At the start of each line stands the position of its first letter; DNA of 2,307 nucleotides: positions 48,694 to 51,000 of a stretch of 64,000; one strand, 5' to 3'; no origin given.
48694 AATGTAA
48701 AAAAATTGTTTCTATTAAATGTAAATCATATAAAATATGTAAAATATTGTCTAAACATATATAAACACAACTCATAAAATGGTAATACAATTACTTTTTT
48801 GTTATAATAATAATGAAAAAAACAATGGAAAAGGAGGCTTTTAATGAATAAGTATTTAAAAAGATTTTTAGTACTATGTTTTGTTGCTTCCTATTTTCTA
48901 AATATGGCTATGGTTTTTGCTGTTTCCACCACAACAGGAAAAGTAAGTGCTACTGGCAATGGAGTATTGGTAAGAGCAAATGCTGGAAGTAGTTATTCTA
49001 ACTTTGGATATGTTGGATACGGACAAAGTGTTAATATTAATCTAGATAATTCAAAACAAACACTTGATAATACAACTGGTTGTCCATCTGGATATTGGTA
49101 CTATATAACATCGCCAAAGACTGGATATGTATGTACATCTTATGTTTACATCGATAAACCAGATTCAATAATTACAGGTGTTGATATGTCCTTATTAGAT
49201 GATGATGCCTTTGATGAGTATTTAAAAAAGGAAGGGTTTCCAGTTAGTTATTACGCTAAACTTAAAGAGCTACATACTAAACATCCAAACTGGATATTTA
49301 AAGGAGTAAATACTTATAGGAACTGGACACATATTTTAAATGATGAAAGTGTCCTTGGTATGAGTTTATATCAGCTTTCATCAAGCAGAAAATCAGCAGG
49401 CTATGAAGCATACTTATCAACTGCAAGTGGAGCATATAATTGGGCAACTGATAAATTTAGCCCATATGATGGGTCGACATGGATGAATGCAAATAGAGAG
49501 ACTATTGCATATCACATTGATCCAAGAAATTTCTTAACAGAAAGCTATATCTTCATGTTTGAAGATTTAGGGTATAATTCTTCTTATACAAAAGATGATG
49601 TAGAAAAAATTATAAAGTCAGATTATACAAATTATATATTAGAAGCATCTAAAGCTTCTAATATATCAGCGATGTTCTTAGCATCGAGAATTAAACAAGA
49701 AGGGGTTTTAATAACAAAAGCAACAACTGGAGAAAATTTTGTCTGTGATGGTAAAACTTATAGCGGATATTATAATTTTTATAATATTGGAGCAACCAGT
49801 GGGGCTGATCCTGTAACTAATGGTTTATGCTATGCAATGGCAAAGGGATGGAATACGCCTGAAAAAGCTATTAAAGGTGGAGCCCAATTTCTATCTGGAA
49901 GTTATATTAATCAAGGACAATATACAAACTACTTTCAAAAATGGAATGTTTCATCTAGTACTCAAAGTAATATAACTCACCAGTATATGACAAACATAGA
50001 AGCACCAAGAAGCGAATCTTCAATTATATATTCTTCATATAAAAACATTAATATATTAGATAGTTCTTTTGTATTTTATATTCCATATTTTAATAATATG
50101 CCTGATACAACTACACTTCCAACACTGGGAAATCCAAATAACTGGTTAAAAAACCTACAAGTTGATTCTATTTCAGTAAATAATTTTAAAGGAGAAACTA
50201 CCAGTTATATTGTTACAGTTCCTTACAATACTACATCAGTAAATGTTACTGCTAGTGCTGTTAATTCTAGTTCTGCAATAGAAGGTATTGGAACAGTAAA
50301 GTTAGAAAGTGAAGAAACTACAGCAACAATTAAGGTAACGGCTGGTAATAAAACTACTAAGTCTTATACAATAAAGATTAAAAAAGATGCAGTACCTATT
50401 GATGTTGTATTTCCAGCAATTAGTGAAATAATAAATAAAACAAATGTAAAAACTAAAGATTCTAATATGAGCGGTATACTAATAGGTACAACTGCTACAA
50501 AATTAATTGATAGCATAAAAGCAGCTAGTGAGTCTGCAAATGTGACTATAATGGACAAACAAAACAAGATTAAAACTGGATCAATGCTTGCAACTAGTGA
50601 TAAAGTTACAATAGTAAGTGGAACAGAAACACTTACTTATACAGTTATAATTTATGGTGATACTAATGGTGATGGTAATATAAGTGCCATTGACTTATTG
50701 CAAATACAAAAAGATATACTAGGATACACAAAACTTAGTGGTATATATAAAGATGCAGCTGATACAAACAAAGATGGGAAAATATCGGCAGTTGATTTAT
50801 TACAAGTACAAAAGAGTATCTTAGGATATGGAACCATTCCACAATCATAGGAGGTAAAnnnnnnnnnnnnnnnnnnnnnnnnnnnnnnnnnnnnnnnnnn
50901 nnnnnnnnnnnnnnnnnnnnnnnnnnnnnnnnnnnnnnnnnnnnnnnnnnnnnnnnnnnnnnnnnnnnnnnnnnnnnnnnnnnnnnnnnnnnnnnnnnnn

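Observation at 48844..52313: Dockerin-bearing GH73-like autolysin paired with a membrane-anchored cohesin-like protein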

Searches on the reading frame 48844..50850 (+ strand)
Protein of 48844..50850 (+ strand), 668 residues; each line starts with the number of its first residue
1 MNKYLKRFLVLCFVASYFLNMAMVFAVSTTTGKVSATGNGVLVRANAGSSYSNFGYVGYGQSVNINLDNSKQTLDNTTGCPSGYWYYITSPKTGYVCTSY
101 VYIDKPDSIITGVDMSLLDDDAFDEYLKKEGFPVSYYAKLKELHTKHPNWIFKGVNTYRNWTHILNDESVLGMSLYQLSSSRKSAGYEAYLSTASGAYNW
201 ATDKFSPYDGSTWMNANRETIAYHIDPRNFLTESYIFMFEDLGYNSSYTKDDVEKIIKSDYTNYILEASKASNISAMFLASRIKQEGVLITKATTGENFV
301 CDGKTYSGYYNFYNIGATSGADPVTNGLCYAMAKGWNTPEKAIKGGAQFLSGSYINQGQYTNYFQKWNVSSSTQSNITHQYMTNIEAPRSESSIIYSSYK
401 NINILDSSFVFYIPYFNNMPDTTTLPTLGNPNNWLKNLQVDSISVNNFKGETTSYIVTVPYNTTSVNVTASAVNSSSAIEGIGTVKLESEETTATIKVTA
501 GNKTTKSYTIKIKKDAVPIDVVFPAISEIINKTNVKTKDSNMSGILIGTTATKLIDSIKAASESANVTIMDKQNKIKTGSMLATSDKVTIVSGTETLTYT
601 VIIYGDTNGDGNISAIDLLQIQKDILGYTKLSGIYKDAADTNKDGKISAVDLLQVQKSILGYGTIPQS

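Call 3: search_protein_families(library=pfam, proteins=[window:48844-50850:+], max_evalue=1)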
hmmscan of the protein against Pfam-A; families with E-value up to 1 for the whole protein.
window:48844-50850:+ (668 aa): 7 families
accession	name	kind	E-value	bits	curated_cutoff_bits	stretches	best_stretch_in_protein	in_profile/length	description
PF00404.24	Dockerin_1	-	2.4e-15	56.9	22.9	1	604-660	1-57/57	Dockerin type I domain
PF12733.13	Cadherin-like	-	2.5e-07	31.5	24.2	1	436-513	2-87/89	Cadherin-like beta sandwich domain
PF13202.12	EF-hand_5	-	2.7e-05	23.9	25.9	1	637-649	6-18/25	EF hand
PF08239.17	SH3_3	-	0.00012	22.6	27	1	43-101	5-53/54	Bacterial SH3 domain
PF13405.12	EF-hand_6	-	0.00036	20.5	25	1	638-655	8-25/30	EF-hand domain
PF00036.39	EF-hand_1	-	0.0017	18.2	25.4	1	638-655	8-25/29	EF hand domain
PF13833.12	EF-hand_8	-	0.053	13.7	28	0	574-614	3-43/54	EF-hand domain pair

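Call 4: search_protein_families(library=ncbifam, proteins=[window:48844-50850:+], max_evalue=1)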
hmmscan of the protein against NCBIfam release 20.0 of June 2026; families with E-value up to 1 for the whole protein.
window:48844-50850:+ (668 aa): 1 family
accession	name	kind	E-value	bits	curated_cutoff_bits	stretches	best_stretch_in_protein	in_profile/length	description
NF052642.1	amidase_SagB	exception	2.3e-24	86.1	425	1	199-412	62-273/282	peptidoglycan release complex glucosaminidase SagB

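Call 5: search_solved_structures(query=window:48844-50850:+, max_evalue=1, show_alignments=2)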
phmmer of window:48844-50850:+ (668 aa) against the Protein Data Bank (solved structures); distinct sequences matched with E-value up to 1: 24.
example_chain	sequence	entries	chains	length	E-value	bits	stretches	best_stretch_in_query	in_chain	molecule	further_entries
6u0o_B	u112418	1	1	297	8.6e-21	77.2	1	199-413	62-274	LYZ2 domain-containing protein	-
6fxp_A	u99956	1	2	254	1.6e-20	76.4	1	199-413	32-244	Uncharacterized protein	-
6fxo_A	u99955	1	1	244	5.7e-14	54.7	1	213-406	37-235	Bifunctional autolysin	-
4pi7_A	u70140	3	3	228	2.3e-12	49.4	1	264-405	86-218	Autolysin E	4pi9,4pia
4pi8_A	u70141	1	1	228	3.8e-12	48.7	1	265-405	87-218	Autolysin E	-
5wqw_A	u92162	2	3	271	1.3e-08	37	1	309-416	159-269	N-acetylglucosaminidase | Cell surface protein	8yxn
2ccl_B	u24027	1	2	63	3.6e-06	29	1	602-660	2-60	ENDO-1,4-BETA-XYLANASE Y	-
2vn5_B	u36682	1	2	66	4.8e-05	25.2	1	601-662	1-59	ENDOGLUCANASE A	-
1ohz_B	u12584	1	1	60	5.5e-05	25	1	605-660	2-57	ENDO-1,4-BETA-XYLANASE Y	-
6kg9_A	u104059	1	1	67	0.00012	23.9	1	602-659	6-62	And cellulose-binding endoglucanase family 9 CelL ortholog dockerin domain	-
2yik_A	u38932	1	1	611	0.00013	23.8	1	593-660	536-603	ENDOGLUCANASE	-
6kge_D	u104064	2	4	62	0.00022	23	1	603-659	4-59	And cellulose-binding endoglucanase family 9 CelL ortholog dockerin domain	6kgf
6kgc_B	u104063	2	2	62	0.00022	23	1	603-659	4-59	And cellulose-binding endoglucanase family 9 CelL ortholog dockerin domain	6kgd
2vn6_B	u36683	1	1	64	0.00024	22.9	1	601-662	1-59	ENDOGLUCANASE A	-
3ul4_B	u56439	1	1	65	0.00039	22.2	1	601-665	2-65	Cellulosome enzyme, dockerin type I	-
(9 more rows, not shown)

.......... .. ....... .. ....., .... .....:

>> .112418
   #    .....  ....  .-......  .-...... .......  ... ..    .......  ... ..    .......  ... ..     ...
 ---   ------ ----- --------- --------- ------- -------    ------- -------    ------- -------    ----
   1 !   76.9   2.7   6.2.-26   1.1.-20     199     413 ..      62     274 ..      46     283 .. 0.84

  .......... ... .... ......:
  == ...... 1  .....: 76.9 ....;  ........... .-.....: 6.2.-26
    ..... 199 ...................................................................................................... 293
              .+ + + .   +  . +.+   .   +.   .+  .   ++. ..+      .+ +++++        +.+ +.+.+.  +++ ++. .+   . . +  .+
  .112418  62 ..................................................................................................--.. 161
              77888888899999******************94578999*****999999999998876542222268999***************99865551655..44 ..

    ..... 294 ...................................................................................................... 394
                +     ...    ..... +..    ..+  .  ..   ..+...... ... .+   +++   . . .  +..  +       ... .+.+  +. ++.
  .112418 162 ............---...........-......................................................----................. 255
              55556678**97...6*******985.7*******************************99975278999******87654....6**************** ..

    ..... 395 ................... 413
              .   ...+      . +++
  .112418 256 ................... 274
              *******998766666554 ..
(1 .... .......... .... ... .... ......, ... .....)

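Call 40: find_homologous_proteins(query=window:48844-50850:+, max_evalue=1e-10)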
Query window:48844-50850:+ (668 aa): 4369 proteins with E <= 1e-10 among 8000 candidates; the best 120 are listed.
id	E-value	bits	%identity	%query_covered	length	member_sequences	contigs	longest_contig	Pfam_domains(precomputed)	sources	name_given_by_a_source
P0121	0.0e+0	1480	100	100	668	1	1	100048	PF12733.14,PF00404.25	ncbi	-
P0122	0.0e+0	1155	77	100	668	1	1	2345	PF12733.14,PF00404.25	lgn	-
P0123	1.3e-235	802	57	99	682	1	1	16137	PF12733.14,PF00404.25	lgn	-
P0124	8.1e-231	786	55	99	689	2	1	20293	PF12733.14,PF00404.25,PF13202.13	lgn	-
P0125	7.9e-227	773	55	99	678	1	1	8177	PF00404.25,PF13202.13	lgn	-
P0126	4.7e-166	572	47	95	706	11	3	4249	PF12733.14,PF00404.25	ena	-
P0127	1.9e-164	567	46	100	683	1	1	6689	PF12733.14,PF00404.25,PF08239.18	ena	-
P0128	7.7e-164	565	47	99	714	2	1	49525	PF12733.14,PF00404.25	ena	-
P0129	9.8e-164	564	45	100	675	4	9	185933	PF12733.14,PF00404.25,PF08239.18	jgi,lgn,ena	-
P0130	2.7e-163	563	46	99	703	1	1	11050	PF12733.14,PF00404.25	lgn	-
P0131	5.5e-163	562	46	96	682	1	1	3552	PF12733.14,PF00404.25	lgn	-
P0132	2.4e-162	560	47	99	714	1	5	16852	PF12733.14,PF00404.25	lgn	-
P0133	3.3e-162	559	44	98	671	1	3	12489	PF12733.14,PF00404.25,PF08239.18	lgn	-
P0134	5.0e-162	559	47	95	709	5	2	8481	PF12733.14,PF00404.25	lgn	-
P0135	2.5e-161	556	45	100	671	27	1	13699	PF12733.14,PF00404.25,PF08239.18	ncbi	-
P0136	2.2e-160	553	45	95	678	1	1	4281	PF12733.14,PF00404.25,PF08239.18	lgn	-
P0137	2.4e-160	553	44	99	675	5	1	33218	PF12733.14,PF00404.25,PF08239.18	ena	-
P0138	5.9e-160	552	47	94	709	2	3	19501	PF12733.14,PF00404.25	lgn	-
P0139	1.4e-159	551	44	99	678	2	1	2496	PF12733.14,PF00404.25,PF08239.18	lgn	-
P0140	3.0e-159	550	46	94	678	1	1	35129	PF12733.14,PF00404.25,PF08239.18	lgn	-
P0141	9.1e-159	548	45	99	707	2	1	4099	PF12733.14,PF00404.25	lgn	-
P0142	1.2e-158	548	47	94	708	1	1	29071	PF12733.14,PF00404.25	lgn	-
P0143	1.3e-158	547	45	100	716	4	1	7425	PF12733.14,PF00404.25,PF13202.13,PF00036.39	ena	-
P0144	5.9e-158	545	44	99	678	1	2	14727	PF12733.14,PF00404.25,PF08239.18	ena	-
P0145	6.1e-158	545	43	100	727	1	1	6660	PF12733.14,PF00404.25,PF08239.18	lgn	-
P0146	7.5e-158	545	46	96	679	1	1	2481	PF12733.14,PF00404.25,PF08239.18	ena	-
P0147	2.0e-157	544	44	100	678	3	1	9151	PF12733.14,PF00404.25,PF08239.18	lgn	-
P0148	3.3e-157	543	43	99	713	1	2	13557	PF12733.14,PF00404.25,PF08239.18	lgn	-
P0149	5.5e-157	542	44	100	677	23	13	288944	PF12733.14,PF00404.25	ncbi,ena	-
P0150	1.2e-156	541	45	100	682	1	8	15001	PF12733.14,PF00404.25,PF08239.18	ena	-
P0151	5.1e-156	539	45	100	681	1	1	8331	PF12733.14,PF00404.25,PF08239.18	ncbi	-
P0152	8.7e-156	538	43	100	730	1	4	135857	PF12733.14,PF00404.25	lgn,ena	-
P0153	1.9e-155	537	45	99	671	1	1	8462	PF12733.14,PF00404.25,PF08239.18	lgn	-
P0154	2.4e-155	537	44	100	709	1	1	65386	PF12733.14,PF00404.25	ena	-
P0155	1.6e-154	534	44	100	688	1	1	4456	PF12733.14,PF00404.25,PF08239.18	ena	-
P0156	2.4e-154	533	43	97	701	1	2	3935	PF12733.14,PF00404.25,PF08239.18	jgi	-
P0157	1.7e-153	531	43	100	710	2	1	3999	PF12733.14,PF00404.25,PF08239.18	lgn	-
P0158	5.6e-153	529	45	96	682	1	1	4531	PF12733.14,PF00404.25,PF08239.18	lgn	-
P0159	1.6e-152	527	45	94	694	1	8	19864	PF12733.14,PF00404.25,PF08239.18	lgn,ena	-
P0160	2.6e-152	527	44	95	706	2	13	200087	PF12733.14,PF00404.25,PF08239.18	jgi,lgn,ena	-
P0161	1.0e-151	525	44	99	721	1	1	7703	PF12733.14,PF00404.25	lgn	-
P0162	1.3e-151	524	42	98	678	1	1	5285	PF12733.14,PF08239.18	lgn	-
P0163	7.9e-151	522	41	99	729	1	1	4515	PF12733.14,PF00404.25,PF08239.18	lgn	-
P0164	1.9e-150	520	43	100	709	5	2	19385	PF12733.14,PF00404.25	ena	-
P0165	2.3e-150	520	43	95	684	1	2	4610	PF12733.14,PF00404.25,PF08239.18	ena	-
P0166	3.7e-150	520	42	99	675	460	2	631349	PF12733.14,PF00404.25,PF08239.18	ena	-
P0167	1.2e-149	518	45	74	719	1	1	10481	PF12733.14,PF00404.25,PF08239.18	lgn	-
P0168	7.2e-149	515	41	99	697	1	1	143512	PF12733.14,PF00404.25,PF08239.18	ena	-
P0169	3.1e-148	513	42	99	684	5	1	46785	PF00404.25,PF08239.18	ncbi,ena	-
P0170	3.6e-148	513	42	99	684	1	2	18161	PF00404.25,PF08239.18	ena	-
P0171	4.1e-148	513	41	99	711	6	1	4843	PF12733.14,PF00404.25,PF08239.18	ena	-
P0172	6.0e-148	512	43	94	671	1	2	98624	PF00404.25,PF13202.13,PF08239.18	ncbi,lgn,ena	-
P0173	1.2e-147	511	45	96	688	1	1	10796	PF12733.14,PF00404.25,PF08239.18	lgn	-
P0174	1.6e-147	511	41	99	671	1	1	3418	PF00404.25,PF08239.18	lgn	-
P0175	1.9e-147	511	44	96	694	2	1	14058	PF12733.14,PF00404.25,PF08239.18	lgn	-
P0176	3.0e-147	510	41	99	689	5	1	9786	PF12733.14,PF00404.25,PF08239.18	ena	-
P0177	3.9e-147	510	42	97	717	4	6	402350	PF12733.14,PF00404.25,PF08239.18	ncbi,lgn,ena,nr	ncbi:MAG: cadherin-like beta sandwich domain-containing protein [Bacilli bacterium]|nr:cadherin-like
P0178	4.5e-147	509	40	99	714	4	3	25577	PF12733.14,PF00404.25,PF08239.18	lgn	-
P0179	4.5e-147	509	42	99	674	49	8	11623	PF12733.14,PF00404.25,PF08239.18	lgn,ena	-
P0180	5.1e-147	509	41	99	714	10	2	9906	PF12733.14,PF00404.25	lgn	-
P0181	5.5e-147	509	43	99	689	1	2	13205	PF00404.25,PF08239.18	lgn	-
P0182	1.2e-146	508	42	98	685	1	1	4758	PF12733.14,PF00404.25,PF08239.18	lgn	-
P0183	1.3e-146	508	40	100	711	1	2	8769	PF12733.14,PF00404.25,PF08239.18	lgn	-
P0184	9.7e-146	505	41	95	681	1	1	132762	PF12733.14,PF00404.25,PF08239.18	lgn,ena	-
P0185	1.9e-145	504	42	94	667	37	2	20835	PF12733.14,PF00404.25,PF08239.18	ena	-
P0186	4.7e-145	503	42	100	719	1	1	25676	PF12733.14,PF00404.25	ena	-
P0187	6.7e-145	502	41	100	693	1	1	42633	PF12733.14,PF00404.25,PF08239.18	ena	-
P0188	1.7e-144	501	42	95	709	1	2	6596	PF12733.14,PF00404.25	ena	-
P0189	3.8e-144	500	40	99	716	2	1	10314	PF12733.14,PF00404.25,PF08239.18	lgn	-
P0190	4.7e-144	499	40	100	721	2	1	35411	PF12733.14,PF00404.25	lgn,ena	-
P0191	5.0e-144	499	41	100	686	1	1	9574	PF12733.14,PF00404.25,PF08239.18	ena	-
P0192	6.6e-143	496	42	96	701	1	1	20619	PF12733.14,PF00404.25,PF08239.18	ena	-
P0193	3.7e-142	493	41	100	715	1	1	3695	PF12733.14,PF00404.25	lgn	-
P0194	5.9e-142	492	41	99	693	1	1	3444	PF12733.14,PF00404.25,PF08239.18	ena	-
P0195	1.0e-141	492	40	99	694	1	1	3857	PF12733.14,PF00404.25,PF08239.18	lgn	-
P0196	1.2e-141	491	41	100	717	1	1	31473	PF12733.14,PF00404.25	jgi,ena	-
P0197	1.2e-141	491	40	97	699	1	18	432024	PF00404.25,PF08239.18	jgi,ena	-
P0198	1.3e-141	491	42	100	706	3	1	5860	PF00404.25,PF08239.18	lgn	-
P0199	2.0e-141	491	39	99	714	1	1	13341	PF12733.14,PF00404.25,PF08239.18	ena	-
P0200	6.8e-141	489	41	99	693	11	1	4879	PF12733.14,PF00404.25,PF08239.18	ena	-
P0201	4.6e-140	486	41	98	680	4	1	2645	PF00404.25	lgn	-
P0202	5.1e-140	486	41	99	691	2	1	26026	PF00404.25,PF08239.18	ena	-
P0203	6.9e-140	486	41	99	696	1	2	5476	PF00404.25,PF08239.18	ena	-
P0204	7.0e-140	486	39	99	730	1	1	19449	PF00404.25,PF08239.18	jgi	-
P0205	1.1e-139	485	39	100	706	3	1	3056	PF00404.25,PF08239.18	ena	-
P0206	9.2e-139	482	45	87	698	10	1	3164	PF12733.14,PF00404.25,PF08239.18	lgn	-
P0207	1.8e-138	481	44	83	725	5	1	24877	PF00404.25,PF08239.18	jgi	-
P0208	2.6e-138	480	38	100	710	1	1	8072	PF00404.25,PF08239.18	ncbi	-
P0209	4.9e-138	479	40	100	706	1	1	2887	PF12733.14,PF00404.25,PF08239.18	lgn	-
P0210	5.0e-138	479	44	83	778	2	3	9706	PF12733.14,PF00404.25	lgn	-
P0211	1.0e-137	478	40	100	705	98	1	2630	PF00404.25,PF08239.18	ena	-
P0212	1.4e-137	478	39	99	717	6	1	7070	PF12733.14,PF00404.25,PF08239.18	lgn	-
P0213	1.7e-137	478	43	85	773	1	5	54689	PF12733.14,PF00404.25,PF08239.18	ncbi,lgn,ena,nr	ncbi:MAG: cadherin-like beta sandwich domain-containing protein [Bacilli bacterium]|nr:cadherin-like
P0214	2.7e-137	477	39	100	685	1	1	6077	PF12733.14,PF00404.25,PF08239.18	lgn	-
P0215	2.8e-137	477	42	94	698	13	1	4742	PF12733.14,PF00404.25,PF08239.18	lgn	-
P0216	3.1e-137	477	42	100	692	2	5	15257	PF12733.14,PF00404.25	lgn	-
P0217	4.2e-137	476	43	84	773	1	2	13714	PF12733.14,PF00404.25,PF08239.18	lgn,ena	-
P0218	5.5e-137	476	40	100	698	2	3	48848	PF12733.14,PF00404.25,PF08239.18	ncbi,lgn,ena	-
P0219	7.1e-137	476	43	85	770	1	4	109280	PF12733.14,PF00404.25,PF08239.18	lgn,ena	-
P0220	9.3e-137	475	37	99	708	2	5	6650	PF00404.25,PF08239.18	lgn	-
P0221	1.2e-136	475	40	99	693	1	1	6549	PF12733.14,PF00404.25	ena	-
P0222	1.5e-136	475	40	95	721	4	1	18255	PF12733.14,PF00404.25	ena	-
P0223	1.6e-136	474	44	83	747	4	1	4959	PF12733.14,PF00404.25,PF08239.18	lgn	-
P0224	4.0e-136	473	40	100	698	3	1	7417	PF12733.14,PF00404.25,PF08239.18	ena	-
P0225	1.1e-135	472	39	100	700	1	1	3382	PF12733.14,PF00404.25,PF08239.18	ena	-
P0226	1.2e-135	472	41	100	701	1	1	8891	PF00404.25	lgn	-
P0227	1.7e-135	471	40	96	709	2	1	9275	PF12733.14,PF00404.25,PF08239.18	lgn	-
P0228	1.9e-135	471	43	83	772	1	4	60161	PF12733.14,PF00404.25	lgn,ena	-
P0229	2.0e-135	471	43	87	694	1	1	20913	PF12733.14,PF00404.25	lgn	-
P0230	7.9e-135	469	42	87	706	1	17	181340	PF12733.14,PF00404.25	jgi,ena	-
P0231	1.1e-134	468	40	97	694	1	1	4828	PF12733.14,PF00404.25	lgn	-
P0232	1.4e-134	468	43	88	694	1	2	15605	PF12733.14,PF00404.25,PF08239.18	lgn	-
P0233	2.1e-134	468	39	96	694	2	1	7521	PF00404.25,PF08239.18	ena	-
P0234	2.6e-134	467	40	100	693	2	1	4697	PF12733.14,PF00404.25,PF08239.18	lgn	-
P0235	3.8e-134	467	39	99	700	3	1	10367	PF00404.25,PF08239.18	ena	-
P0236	4.5e-134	466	39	100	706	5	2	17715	PF12733.14,PF00404.25,PF08239.18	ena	-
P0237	8.7e-134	465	39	100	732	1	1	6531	PF00404.25,PF08239.18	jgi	jgi:beta-N-acetylglucosaminidase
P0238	1.1e-133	465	39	100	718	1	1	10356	PF00404.25,PF08239.18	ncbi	-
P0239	1.5e-133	465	37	99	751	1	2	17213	PF12733.14,PF00404.25,PF08239.18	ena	-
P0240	3.5e-133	463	40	94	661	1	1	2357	PF12733.14,PF00404.25,PF08239.18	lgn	-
